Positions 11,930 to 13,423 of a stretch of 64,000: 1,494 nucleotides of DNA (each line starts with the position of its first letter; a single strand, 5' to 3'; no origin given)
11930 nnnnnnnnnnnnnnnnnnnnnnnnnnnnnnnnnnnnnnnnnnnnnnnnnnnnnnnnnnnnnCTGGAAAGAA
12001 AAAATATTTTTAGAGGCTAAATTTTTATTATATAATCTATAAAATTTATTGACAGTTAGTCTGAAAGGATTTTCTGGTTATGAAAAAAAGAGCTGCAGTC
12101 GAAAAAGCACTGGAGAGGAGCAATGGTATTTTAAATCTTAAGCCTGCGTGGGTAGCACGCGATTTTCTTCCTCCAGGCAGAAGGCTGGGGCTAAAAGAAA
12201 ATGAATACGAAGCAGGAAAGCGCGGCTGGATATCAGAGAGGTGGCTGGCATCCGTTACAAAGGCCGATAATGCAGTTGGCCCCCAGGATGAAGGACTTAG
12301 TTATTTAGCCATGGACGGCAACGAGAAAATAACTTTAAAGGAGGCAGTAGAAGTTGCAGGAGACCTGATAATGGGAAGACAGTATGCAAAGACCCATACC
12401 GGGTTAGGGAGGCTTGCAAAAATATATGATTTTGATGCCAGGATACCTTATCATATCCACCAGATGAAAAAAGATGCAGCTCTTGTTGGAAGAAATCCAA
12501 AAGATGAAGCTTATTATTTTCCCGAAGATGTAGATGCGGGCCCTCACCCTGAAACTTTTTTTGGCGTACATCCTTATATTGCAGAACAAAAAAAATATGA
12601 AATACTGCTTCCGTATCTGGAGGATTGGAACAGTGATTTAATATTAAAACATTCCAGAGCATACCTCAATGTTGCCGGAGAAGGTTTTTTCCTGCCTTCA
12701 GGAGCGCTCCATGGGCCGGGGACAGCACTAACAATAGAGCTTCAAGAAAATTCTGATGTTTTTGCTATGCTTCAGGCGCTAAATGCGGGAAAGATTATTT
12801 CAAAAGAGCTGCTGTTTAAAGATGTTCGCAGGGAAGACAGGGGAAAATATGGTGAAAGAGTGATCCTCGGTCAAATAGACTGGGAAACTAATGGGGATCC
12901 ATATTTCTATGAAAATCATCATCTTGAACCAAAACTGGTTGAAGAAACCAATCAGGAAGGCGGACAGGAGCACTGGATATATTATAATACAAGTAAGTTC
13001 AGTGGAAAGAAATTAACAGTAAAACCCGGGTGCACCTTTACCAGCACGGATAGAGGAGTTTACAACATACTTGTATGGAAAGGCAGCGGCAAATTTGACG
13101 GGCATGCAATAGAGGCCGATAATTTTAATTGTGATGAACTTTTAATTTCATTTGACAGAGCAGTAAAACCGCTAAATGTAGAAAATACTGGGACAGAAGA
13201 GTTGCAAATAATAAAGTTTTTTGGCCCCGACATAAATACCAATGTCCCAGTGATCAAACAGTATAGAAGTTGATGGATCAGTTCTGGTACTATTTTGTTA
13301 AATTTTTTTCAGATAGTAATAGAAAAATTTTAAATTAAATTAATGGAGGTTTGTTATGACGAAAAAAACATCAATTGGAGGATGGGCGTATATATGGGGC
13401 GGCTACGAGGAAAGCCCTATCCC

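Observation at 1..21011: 21-kb carbohydrate island combining rare-sugar isomerase/epimerase genes with 3-keto-sugar-type oxidoreductase/TIM-barrel pairs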

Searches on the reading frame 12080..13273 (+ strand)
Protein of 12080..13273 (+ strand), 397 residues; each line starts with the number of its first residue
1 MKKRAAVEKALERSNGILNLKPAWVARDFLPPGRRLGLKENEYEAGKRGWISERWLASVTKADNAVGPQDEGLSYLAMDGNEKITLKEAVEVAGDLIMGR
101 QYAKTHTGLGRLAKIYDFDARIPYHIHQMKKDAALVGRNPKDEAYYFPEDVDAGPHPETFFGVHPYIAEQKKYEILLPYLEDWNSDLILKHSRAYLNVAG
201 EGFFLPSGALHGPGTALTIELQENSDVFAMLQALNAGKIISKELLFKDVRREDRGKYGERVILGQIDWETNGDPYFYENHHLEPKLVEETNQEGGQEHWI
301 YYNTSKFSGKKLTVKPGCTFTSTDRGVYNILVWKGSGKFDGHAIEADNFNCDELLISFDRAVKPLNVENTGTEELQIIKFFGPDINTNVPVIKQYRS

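Call 5: search_protein_families(library=pfam, proteins=[window:12080-13273:+])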
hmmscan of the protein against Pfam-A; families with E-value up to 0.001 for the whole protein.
window:12080-13273:+ (397 aa): 0 families

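Call 7: search_protein_families(library=ncbifam, proteins=[window:12080-13273:+], max_evalue=0.00001)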
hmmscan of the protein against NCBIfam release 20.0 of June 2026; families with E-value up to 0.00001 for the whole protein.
window:12080-13273:+ (397 aa): 0 families

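Call 11: search_solved_structures(query=window:12080-13273:+, max_evalue=1)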
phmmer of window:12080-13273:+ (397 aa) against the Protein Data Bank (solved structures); distinct sequences matched with E-value up to 1: 2.
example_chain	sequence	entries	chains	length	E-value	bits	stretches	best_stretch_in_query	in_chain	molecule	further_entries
3n77_A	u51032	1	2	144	0.77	11.9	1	212-268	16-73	Nucleoside triphosphatase nudI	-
3oga_A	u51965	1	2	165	0.95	11.6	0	211-268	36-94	Nucleoside triphosphatase nudI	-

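Call 21: find_homologous_proteins(query=window:12080-13273:+)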
Query window:12080-13273:+ (397 aa): 3434 proteins with E <= 0.001 among 7018 candidates; the best 120 are listed.
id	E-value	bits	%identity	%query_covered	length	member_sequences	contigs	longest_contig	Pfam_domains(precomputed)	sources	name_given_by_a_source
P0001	6.4e-271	916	99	100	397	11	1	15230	-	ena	-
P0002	3.4e-249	845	91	100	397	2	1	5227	-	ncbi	-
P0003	4.8e-237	805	87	99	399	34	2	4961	-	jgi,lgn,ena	-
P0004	4.9e-236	801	85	100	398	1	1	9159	-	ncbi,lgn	-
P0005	2.7e-234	796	87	98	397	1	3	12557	-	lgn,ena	-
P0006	8.7e-234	794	84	100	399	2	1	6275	-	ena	-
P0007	4.7e-230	782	84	100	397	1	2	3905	-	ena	-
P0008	7.8e-228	774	88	95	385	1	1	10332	-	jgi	-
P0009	3.8e-227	772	84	99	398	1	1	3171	-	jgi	-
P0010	2.5e-226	769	82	100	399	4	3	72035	-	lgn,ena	-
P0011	2.6e-225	766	82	99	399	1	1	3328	-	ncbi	-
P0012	3.3e-219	746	81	98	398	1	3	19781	-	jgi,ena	-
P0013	1.0e-218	744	80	100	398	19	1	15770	-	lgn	-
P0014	3.7e-218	743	79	100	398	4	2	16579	-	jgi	-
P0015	3.6e-216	736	78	100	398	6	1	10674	-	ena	-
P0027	1.4e-209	714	77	99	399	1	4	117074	-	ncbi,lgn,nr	ncbi:MAG: hypothetical protein M1479_10355 [Actinobacteria bacterium]|nr:hypothetical protein [Cyano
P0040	4.5e-206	703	76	99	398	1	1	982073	-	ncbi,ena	-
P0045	2.0e-205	701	76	99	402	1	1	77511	-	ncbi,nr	ncbi:MAG: hypothetical protein QHJ81_05455 [Anaerolineae bacterium]|nr:hypothetical protein [Anaerol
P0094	2.0e-202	691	74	99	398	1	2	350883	-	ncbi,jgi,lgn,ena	-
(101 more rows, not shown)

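Call 23: find_encoding_contigs(protein=P0027, flank=10000, max_places=2)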
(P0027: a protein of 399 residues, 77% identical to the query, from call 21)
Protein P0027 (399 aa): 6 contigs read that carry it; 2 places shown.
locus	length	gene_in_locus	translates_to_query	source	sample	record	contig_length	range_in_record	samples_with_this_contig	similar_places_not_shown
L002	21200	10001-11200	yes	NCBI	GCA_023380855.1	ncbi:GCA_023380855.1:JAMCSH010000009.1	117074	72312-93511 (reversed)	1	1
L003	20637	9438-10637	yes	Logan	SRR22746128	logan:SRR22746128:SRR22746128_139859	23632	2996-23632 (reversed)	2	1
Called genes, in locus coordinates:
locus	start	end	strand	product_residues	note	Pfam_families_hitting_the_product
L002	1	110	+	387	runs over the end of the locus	PF00480:ROK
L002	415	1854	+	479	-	-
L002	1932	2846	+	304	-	PF00528:BPD_transp_1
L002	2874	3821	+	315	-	PF00528:BPD_transp_1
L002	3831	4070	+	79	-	-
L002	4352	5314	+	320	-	PF01261:AP_endonuc_2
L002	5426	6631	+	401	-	PF01408:GFO_IDH_MocA, PF22725:GFO_IDH_MocA_C3, PF02894:GFO_IDH_MocA_C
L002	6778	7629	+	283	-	PF01261:AP_endonuc_2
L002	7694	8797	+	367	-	PF00005:ABC_tran, PF17912:OB_MalK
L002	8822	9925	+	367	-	PF00005:ABC_tran, PF17912:OB_MalK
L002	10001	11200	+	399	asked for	-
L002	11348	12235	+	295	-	PF01261:AP_endonuc_2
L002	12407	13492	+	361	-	PF08240:ADH_N, PF00107:ADH_zinc_N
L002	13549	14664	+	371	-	PF01261:AP_endonuc_2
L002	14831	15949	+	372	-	PF01408:GFO_IDH_MocA, PF21252:Glyco_hydro_109_C (weak)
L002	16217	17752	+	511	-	PF00370:FGGY_N, PF01869:BcrAD_BadFG (faint), PF02782:FGGY_C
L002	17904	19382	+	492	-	PF00370:FGGY_N, PF02782:FGGY_C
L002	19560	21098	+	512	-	PF00370:FGGY_N, PF02782:FGGY_C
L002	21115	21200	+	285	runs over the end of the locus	PF00072:Response_reg, PF00486:Trans_reg_C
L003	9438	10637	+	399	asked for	-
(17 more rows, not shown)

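Call 24: find_encoding_contigs(protein=P0045, flank=10000, max_places=2)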
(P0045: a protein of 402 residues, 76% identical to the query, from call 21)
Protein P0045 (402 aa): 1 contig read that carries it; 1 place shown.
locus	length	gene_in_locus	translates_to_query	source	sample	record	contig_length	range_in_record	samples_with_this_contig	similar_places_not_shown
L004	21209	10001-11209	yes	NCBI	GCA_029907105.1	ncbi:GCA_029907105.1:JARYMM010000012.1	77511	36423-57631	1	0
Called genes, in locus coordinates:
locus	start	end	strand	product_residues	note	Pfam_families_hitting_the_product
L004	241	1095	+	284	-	PF00485:PRK, PF13238:AAA_18 (weak)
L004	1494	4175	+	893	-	PF13531:SBP_bac_11 (faint), PF01547:SBP_bac_1, PF13416:SBP_bac_8, PF01547:SBP_bac_1, PF13416:SBP_bac_8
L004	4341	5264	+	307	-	PF00528:BPD_transp_1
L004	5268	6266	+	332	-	PF00528:BPD_transp_1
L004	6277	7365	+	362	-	PF00005:ABC_tran, PF17912:OB_MalK (weak)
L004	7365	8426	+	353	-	PF00005:ABC_tran, PF13304:AAA_21 (faint), PF08402:TOBE_2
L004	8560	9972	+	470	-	PF02056:Glyco_hydro_4, PF11975:Glyco_hydro_4C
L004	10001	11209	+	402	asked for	-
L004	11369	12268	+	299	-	PF01261:AP_endonuc_2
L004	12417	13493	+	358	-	PF08240:ADH_N, PF00107:ADH_zinc_N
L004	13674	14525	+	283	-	PF01261:AP_endonuc_2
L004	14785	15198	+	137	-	PF00190:Cupin_1 (weak), PF07883:Cupin_2, PF02311:AraC_binding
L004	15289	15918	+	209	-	PF02607:B12-binding_2, PF02310:B12-binding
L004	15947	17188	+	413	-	PF01208:URO-D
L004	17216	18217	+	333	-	PF01261:AP_endonuc_2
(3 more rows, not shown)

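Call 27: find_encoding_contigs(protein=P0040, flank=10000, max_places=2)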
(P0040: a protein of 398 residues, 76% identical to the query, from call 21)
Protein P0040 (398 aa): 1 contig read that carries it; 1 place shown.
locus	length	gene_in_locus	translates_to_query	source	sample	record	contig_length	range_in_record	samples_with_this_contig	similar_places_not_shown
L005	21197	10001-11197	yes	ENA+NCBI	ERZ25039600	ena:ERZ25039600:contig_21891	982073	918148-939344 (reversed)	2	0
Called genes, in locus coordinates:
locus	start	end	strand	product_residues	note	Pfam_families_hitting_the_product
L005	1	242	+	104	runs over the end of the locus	-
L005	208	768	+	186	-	PF02653:BPD_transp_2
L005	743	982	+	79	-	PF02653:BPD_transp_2 (weak)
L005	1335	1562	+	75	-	PF13407:Peripla_BP_4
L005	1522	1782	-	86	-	-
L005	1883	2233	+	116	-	-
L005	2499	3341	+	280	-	PF01261:AP_endonuc_2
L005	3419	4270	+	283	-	PF01261:AP_endonuc_2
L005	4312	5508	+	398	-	PF01408:GFO_IDH_MocA, PF02894:GFO_IDH_MocA_C, PF22725:GFO_IDH_MocA_C3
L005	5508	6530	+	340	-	PF01208:URO-D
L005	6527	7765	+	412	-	PF07690:MFS_1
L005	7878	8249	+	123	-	PF01408:GFO_IDH_MocA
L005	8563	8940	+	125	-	PF02894:GFO_IDH_MocA_C, PF22725:GFO_IDH_MocA_C3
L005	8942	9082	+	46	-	-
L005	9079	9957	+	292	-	PF01261:AP_endonuc_2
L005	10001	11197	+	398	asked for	-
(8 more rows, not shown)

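Call 28: find_encoding_contigs(protein=P0094, flank=10000, max_places=2)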
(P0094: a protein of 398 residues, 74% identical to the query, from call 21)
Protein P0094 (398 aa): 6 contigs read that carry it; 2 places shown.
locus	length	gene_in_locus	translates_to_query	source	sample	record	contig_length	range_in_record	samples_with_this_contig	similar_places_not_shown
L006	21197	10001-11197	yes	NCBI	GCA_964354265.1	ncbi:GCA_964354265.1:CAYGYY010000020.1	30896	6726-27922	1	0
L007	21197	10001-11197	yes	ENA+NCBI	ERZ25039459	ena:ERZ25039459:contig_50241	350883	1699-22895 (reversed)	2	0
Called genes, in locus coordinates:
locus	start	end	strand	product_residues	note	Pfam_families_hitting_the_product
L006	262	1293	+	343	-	PF00356:LacI, PF00532:Peripla_BP_1, PF13407:Peripla_BP_4, PF13377:Peripla_BP_3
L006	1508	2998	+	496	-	PF13476:AAA_23 (weak), PF00005:ABC_tran, PF13304:AAA_21 (faint), PF00005:ABC_tran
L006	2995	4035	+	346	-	PF02653:BPD_transp_2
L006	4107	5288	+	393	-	-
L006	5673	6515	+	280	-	PF01261:AP_endonuc_2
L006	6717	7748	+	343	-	PF01208:URO-D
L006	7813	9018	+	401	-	PF01408:GFO_IDH_MocA, PF22725:GFO_IDH_MocA_C3, PF02894:GFO_IDH_MocA_C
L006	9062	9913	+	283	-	PF01261:AP_endonuc_2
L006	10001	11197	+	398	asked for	-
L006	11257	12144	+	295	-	PF01261:AP_endonuc_2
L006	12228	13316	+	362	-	PF08240:ADH_N, PF00107:ADH_zinc_N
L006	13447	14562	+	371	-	PF01261:AP_endonuc_2 (weak)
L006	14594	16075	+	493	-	PF00370:FGGY_N, PF02782:FGGY_C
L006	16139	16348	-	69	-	-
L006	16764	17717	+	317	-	PF13400:Tad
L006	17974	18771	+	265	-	PF02578:Cu-oxidase_4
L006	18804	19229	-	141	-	PF02566:OsmC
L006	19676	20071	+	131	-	-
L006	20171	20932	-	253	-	PF02535:Zip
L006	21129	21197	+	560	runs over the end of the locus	PF00749:tRNA-synt_1c, PF03950:tRNA-synt_1c_C, PF20974:tRNA-synt_1c_C2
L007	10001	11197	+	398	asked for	-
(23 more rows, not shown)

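Call 29: find_related_loci(query=A1, collection=genome_contigs, flank=10000)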
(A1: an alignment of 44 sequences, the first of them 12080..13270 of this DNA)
Query A1 (397 aa) in genome_contigs; peptide patterns used: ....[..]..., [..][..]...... (x = any residue, [..] = any of these).
450 stretches matched a pattern; 339 encode a relative of the query (tblastn E <= 1e-3); the best 80 are kept; 80 distinct loci.
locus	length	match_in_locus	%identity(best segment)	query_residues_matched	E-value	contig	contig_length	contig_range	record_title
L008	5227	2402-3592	91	1-397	0e+0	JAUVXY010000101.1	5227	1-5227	MAG: Actinomycetes bacterium isolate CSMAG_1228 CSMAG_1228_k141_488519_length_5227_cov_4.8317, whole genome shotgun sequ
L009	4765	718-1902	84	2-396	0e+0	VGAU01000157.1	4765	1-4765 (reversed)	MAG: Actinomycetota bacterium isolate K_DeepCast_1200m_m2_204 K_DeepCast_1200m_m2_204_Ga0194110_10035190, whole genome s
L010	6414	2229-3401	80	7-397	0e+0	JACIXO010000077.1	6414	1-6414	MAG: Actinomycetota bacterium isolate MAG-54 Actinobacteria_A3_bin24_Scaffold_77, whole genome shotgun sequence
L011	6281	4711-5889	78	4-396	0e+0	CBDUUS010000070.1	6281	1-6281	MAG TPA_asm: uncultured bacterium isolate SRR22302353_concoct_153 genome assembly, contig: ERZ25073599.7538, whole genom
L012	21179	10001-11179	77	4-395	0e+0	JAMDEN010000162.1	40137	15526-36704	MAG: Actinomycetota bacterium isolate FK_Sedi_B_Bin.100 NODE_2722_length_40137_cov_14.7229, whole genome shotgun sequenc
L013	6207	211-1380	77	7-396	0e+0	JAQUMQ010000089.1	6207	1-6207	MAG: Actinomycetota bacterium isolate STD1_158 NODE_44693_length_6207_cov_4.584375_Sandtown_D1, whole genome shotgun seq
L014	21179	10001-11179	76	4-396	0e+0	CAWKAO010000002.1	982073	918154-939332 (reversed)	MAG: uncultured Actinomycetes bacterium isolate MFD09779.bin.1.47 genome assembly, contig: contig_21891, whole genome sh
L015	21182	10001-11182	76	2-395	0e+0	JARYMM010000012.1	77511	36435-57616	MAG: Anaerolineae bacterium isolate A05DMB-I-32 NODE_12_length_77511_cov_6.741473, whole genome shotgun sequence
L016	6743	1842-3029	74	1-396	0e+0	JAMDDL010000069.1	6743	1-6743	MAG: Actinomycetota bacterium isolate FK_Sedi_B_Bin.138 NODE_49746_length_6743_cov_85.3842, whole genome shotgun sequenc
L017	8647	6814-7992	74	4-396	0e+0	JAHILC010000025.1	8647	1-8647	MAG: Actinomycetota bacterium isolate KR13_N2.mb.106 KR13_N2.mb.106_k141_35042, whole genome shotgun sequence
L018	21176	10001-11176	74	4-395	0e+0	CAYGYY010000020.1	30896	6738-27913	MAG TPA_asm: uncultured Actinomycetota bacterium isolate ERP119294_co1_431 genome assembly, contig: NODE_1629_length_308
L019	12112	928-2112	74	1-395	0e+0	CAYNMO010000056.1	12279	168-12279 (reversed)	MAG TPA_asm: uncultured Actinomycetota bacterium isolate SRP272421_co4_304 genome assembly, contig: NODE_15221_length_12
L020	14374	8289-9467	75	4-396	0e+0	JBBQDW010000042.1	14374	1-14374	MAG: Candidatus Humimicrobiales bacterium isolate Co_metawrap_1140 Cmw_1140_k141_10880029_length_14374_cov_12.2207, whol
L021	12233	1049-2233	75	4-397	0e+0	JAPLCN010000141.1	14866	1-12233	MAG: Actinomycetota bacterium isolate LacPavin_0419_WC70L_MAG_33_13 LacPavin_0419_WC70L_scaffold_143043, whole genome sh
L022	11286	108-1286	74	4-396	0e+0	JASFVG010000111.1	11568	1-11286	MAG: Anaerolineae bacterium isolate D1105M20metaG_Bin_199 D1105M20metaG_FD_scaffold_1301_c1, whole genome shotgun sequen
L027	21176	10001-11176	73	4-396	0e+0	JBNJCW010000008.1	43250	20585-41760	MAG: Actinomycetota bacterium isolate Y23_7dBSe1.bin.150 NODE_367_length_43250_cov_15.543301, whole genome shotgun seque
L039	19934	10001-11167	74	4-396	0e+0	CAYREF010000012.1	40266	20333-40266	MAG TPA_asm: uncultured Actinomycetota bacterium isolate SRP141376_co1_221 genome assembly, contig: NODE_2333_length_402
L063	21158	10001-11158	70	7-392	0e+0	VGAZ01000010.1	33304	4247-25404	MAG: Actinomycetota bacterium isolate K_DeepCast_150m_m2_097 K_DeepCast_150m_m2_097_Ga0194126_10002014, whole genome sho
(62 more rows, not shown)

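Call 31: predict_structure(alignment_id=A1)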
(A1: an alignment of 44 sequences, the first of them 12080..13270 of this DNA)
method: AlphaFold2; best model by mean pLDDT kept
length: 397 residues; sequences in the alignment: 44
mean_pLDDT: 57.9   pTM: 0.60
mean pLDDT of the five models: 57.9, 56.1, 55.4, 53.4, 52.6
residues with pLDDT >= 90: 56; 70-90: 90; 50-70: 73; < 50: 178
segments of 3 or more residues with pLDDT < 50: 24-38, 42-47, 49-68, 111-146, 151-169, 182-242, 268-281, 394-397
pLDDT, mean of each block of 10 residues (from residue 1): 89 90 43 42 47 37 40 69 79 86 67 38 26 29 46 35 41 53 40 28 24 22 34 37 58 74 53 35 73 88 61 96 83 91 86 86 93 91 57 47
secondary structure, 60 per line:
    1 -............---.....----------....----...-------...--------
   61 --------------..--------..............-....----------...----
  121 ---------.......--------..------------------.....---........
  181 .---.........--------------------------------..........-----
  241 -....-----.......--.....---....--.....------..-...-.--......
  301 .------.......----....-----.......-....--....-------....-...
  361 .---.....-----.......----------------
elements in order: H2-13 E17-21 H32-35 E50-52 H86-98 H100-103 E114-116 H130-136 H165-169 H173-181 H185-193 H226-235 H242-245 H251-257 H260-264 H268-271 H274-278 E295-301 E308-314 E319-322 E328-334 E336-339 E342-345 E353-356 H358-361 E365-369 E375-381

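Call 32: search_protein_families(library=pfam, proteins=[window:12080-13273:+], max_evalue=10)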
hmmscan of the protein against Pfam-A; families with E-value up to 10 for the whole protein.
window:12080-13273:+ (397 aa): 0 families
